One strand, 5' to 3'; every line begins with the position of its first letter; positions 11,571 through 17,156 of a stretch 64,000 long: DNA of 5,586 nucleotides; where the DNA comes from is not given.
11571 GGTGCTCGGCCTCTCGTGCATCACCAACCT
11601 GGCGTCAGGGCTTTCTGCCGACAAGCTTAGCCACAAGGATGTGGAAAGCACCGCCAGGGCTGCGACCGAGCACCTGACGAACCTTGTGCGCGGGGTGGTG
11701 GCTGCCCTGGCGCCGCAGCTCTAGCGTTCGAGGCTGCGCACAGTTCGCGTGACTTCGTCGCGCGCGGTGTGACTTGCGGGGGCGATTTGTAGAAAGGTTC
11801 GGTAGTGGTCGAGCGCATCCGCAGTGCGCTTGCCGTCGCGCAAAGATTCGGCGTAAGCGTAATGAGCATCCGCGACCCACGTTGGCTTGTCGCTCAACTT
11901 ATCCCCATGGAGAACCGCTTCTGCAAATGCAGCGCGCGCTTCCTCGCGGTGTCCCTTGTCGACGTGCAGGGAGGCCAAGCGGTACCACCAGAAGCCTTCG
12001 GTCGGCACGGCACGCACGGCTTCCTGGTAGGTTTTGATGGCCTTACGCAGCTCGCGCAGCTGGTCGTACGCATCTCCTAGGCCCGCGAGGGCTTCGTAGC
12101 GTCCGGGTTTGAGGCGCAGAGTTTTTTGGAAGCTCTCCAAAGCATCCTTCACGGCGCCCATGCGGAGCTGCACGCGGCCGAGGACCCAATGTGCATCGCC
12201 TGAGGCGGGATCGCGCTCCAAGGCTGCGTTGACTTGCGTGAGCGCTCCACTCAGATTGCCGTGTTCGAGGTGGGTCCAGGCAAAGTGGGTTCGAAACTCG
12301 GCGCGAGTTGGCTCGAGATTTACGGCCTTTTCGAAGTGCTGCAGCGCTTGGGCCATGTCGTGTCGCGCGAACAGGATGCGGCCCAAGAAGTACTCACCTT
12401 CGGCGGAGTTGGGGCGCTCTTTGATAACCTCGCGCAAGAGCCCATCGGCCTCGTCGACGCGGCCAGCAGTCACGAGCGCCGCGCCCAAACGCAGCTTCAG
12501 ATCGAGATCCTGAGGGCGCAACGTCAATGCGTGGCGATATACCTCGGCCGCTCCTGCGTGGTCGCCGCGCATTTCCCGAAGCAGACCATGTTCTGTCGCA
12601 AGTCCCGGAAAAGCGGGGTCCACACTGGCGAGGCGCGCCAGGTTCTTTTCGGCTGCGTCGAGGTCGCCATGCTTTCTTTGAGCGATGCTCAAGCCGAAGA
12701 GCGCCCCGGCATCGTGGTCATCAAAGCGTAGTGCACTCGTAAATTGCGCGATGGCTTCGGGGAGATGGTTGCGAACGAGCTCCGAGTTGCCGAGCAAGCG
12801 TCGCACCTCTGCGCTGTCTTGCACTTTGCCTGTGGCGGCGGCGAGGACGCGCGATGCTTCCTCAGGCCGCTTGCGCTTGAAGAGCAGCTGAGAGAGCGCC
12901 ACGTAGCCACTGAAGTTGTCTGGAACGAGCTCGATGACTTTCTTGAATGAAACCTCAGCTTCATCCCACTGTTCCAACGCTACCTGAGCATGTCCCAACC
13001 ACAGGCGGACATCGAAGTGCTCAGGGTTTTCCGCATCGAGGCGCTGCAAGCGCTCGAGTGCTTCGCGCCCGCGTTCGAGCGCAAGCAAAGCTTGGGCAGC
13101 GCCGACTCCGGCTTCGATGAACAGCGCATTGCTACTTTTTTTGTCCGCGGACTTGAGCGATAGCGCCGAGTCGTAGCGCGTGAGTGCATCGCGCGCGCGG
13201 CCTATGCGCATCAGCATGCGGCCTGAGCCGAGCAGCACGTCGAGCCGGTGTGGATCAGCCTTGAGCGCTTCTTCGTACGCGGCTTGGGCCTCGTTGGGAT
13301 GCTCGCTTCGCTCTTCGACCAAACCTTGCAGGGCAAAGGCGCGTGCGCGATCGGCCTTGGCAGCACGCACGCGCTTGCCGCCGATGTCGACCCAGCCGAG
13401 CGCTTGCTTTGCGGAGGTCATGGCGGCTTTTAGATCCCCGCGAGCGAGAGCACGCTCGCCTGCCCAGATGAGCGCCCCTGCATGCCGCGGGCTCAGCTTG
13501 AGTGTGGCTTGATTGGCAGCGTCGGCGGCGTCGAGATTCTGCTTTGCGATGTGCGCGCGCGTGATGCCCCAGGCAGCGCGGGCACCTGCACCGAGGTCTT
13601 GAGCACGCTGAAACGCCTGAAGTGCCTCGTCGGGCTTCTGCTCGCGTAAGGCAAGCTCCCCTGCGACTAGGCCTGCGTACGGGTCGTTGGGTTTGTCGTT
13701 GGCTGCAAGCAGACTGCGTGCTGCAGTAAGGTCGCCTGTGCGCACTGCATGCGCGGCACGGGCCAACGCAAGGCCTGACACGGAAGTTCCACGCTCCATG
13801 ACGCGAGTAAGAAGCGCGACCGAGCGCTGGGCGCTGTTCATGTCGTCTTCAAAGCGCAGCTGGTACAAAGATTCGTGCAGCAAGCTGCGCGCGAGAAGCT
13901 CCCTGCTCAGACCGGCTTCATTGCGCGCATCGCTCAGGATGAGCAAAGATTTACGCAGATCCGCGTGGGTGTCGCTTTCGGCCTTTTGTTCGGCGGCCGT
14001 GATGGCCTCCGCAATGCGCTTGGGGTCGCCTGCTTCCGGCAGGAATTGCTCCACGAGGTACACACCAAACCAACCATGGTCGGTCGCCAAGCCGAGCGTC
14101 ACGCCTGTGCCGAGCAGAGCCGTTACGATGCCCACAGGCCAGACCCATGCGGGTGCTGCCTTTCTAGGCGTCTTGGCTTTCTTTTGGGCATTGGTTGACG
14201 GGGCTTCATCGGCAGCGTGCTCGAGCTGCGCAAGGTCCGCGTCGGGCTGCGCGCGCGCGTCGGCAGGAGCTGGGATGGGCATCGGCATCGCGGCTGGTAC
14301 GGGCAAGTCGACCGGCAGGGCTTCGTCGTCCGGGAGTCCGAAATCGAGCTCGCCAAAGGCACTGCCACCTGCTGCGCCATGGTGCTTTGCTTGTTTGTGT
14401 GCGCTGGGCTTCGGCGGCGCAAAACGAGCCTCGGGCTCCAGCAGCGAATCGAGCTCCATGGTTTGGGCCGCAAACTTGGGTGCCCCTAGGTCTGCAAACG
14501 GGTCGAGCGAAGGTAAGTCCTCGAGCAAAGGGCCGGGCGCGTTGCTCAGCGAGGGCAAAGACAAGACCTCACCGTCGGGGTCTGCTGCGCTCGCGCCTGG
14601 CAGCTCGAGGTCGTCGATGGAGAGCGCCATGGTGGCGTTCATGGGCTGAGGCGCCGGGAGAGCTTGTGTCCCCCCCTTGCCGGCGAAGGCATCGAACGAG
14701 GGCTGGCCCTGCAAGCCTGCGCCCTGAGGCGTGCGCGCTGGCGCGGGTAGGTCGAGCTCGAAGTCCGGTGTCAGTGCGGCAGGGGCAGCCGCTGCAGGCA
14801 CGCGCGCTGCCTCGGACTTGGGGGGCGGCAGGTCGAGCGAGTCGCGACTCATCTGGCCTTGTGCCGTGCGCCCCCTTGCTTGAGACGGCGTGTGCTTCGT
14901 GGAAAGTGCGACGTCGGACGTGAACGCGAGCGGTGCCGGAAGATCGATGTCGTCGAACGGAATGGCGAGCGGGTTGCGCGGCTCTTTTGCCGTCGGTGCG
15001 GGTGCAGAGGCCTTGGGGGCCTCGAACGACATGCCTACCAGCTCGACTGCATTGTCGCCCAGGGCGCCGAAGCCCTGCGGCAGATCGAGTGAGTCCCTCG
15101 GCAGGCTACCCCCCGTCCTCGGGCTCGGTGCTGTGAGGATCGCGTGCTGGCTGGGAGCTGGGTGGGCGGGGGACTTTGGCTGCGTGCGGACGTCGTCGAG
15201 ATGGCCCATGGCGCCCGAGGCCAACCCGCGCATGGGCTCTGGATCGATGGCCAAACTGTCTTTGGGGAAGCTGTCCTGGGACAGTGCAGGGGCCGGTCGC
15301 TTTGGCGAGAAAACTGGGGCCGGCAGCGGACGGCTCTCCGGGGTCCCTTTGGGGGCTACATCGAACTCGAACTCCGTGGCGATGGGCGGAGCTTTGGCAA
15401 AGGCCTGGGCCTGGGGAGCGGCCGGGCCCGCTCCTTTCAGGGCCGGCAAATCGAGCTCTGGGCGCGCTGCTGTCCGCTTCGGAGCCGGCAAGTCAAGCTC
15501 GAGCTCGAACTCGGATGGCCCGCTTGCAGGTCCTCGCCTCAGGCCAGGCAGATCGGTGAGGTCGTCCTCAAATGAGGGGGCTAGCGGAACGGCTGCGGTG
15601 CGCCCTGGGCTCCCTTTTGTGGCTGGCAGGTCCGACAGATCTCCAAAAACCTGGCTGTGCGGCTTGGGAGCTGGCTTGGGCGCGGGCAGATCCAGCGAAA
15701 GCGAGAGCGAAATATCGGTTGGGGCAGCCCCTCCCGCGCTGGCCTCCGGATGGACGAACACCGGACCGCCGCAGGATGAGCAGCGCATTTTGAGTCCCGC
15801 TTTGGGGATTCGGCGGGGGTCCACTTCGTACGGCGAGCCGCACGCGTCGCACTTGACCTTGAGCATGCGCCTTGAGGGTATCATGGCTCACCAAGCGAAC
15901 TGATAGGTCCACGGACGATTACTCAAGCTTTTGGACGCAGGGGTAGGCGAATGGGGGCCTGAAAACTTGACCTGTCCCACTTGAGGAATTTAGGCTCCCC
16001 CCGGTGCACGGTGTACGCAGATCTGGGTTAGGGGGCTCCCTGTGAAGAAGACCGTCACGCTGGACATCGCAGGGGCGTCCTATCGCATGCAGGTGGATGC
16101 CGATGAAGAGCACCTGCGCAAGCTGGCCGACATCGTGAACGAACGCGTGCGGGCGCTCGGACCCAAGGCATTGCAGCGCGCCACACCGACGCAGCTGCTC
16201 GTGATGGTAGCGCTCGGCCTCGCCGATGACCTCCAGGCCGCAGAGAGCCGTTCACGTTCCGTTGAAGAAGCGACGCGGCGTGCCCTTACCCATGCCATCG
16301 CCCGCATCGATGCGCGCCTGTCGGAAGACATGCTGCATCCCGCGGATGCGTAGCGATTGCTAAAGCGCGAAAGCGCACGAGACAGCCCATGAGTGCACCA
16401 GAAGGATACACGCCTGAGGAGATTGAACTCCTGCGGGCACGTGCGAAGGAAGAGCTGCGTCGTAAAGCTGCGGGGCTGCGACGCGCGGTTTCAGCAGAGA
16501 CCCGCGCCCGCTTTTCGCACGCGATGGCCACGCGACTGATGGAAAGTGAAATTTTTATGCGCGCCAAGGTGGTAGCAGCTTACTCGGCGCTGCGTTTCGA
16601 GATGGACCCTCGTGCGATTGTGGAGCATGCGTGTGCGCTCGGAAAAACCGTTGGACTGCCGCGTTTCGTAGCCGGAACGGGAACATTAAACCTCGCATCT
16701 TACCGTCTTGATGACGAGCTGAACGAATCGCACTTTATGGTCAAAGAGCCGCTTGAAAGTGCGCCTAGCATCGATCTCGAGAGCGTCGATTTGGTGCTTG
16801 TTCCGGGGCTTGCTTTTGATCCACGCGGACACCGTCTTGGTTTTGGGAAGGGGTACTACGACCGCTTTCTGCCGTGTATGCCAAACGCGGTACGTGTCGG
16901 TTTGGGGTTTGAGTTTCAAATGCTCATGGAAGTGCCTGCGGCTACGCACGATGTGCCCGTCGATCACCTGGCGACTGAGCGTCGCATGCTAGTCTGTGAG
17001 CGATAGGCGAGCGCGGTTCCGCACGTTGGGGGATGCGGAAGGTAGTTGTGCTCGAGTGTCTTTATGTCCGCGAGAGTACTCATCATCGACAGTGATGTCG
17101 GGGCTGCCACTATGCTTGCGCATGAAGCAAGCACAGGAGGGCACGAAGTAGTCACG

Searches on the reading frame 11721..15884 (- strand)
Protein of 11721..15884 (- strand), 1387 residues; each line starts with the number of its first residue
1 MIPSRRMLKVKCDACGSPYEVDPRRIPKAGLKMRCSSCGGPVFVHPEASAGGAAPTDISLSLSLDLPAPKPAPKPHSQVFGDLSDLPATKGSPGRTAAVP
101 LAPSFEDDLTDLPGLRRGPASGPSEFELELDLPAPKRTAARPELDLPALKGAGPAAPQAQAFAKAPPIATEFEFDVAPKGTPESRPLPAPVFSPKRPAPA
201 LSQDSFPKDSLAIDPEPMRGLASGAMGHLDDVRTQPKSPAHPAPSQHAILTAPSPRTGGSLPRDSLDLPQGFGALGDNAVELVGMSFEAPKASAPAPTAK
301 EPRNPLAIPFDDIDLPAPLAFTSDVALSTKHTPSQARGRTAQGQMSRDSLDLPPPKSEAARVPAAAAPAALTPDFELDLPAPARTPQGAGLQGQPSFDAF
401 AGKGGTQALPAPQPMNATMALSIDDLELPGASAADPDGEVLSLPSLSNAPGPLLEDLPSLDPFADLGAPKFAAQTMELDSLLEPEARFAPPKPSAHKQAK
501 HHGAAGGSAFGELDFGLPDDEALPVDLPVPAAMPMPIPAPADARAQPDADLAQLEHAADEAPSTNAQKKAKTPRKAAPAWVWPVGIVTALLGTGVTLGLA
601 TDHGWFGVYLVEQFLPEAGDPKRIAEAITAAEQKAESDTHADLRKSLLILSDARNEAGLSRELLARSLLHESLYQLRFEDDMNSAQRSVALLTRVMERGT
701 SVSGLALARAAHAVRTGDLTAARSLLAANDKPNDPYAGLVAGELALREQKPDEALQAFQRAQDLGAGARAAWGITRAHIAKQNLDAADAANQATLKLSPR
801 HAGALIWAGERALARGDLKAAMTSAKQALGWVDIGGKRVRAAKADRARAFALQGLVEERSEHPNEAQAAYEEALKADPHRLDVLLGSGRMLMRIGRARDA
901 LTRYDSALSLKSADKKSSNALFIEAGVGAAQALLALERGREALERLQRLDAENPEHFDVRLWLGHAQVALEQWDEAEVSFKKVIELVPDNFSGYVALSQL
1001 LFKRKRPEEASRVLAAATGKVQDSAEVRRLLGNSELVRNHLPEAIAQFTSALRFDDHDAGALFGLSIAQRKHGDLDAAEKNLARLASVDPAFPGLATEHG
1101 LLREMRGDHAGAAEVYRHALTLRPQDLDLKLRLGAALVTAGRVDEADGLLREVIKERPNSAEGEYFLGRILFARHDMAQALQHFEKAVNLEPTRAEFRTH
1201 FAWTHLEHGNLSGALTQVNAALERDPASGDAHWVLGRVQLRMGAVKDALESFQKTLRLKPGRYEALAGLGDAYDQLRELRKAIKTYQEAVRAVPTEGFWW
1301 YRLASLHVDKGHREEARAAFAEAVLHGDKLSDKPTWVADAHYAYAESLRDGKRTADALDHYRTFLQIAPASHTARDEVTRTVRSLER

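Call 13: search_protein_families(library=pfam, proteins=[window:11721-15884:-], max_evalue=0.001)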
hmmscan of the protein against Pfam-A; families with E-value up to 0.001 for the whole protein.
window:11721-15884:- (1387 aa): 24 families
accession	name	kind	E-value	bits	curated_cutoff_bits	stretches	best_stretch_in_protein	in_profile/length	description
PF14559.12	TPR_19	-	1.3e-50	170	25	6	1106-1164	4-62/68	Tetratricopeptide repeat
PF13432.12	TPR_16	-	4.1e-47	158.6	32.7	7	1202-1261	4-63/65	Tetratricopeptide repeat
PF07719.23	TPR_2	-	1.5e-43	143.7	27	0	1162-1193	2-33/34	Tetratricopeptide repeat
PF00515.34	TPR_1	-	5.2e-31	105.6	27.8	0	1264-1291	2-29/34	Tetratricopeptide repeat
PF13181.12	TPR_8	-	5.8e-28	95.1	25.7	0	1264-1291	2-29/34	Tetratricopeptide repeat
PF13428.12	TPR_14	-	1.8e-27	93.4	23.5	0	1264-1306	2-44/44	Tetratricopeptide repeat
PF23914.1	TPR_CcmH_CycH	-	1.1e-26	94.1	42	3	1150-1204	39-93/158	Cytochrome c-type biogenesis protein H TPR domain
PF13414.12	TPR_11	-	6.7e-26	90.1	26.8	0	964-1003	1-40/42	TPR repeat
PF13431.12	TPR_17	-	7.4e-20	69.9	24.4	0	980-1010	2-32/34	Tetratricopeptide repeat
PF13174.12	TPR_6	-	1.4e-19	69.8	26.3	0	1131-1160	4-33/33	Tetratricopeptide repeat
PF13424.12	TPR_12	-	1.3e-18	67.3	30.1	0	1235-1292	9-74/77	Tetratricopeptide repeat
PF12895.13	ANAPC3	-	1.4e-18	67.3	27.2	1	897-982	5-81/82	Anaphase-promoting complex, cyclosome, subunit 3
PF13176.12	TPR_7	-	5.4e-10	39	27.9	0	1265-1294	1-30/36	Tetratricopeptide repeat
PF25064.1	ARM_TT21_5th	-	1.4e-09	38.7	27.8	0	1167-1255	7-98/117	TT21 fifth ARM repeats domain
PF24575.1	TPR_Slam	-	1.8e-08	35.2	35.2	0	1099-1146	53-100/104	Surface lipoprotein assembly modifier, N-terminal TPR repeats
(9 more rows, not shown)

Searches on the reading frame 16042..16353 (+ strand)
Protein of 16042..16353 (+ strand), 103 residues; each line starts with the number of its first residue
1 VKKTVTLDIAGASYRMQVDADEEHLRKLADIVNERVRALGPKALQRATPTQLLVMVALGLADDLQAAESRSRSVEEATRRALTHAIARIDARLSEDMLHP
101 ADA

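Call 14: search_protein_families(library=pfam, proteins=[window:16042-16353:+], max_evalue=0.001)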
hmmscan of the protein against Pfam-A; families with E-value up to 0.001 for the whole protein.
window:16042-16353:+ (103 aa): 1 family
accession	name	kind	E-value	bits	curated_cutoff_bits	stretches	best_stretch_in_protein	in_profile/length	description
PF05164.18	ZapA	-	1.1e-16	61.4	23.8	1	5-91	1-86/88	Cell division protein ZapA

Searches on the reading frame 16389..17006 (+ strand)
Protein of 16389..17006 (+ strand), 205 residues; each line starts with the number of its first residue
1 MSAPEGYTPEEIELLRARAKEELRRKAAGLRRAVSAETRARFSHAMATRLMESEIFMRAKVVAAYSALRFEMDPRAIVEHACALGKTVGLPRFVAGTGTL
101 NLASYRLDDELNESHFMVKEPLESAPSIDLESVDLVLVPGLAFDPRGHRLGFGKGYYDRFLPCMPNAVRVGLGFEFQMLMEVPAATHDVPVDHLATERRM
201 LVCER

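Call 13: search_protein_families(library=pfam, proteins=[window:16389-17006:+], max_evalue=0.001)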
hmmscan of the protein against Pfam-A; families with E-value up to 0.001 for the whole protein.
window:16389-17006:+ (205 aa): 1 family
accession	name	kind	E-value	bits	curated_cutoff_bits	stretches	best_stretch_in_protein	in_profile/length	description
PF01812.26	5-FTHF_cyc-lig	-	1.6e-39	136.2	27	1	20-197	1-186/186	5-formyltetrahydrofolate cyclo-ligase family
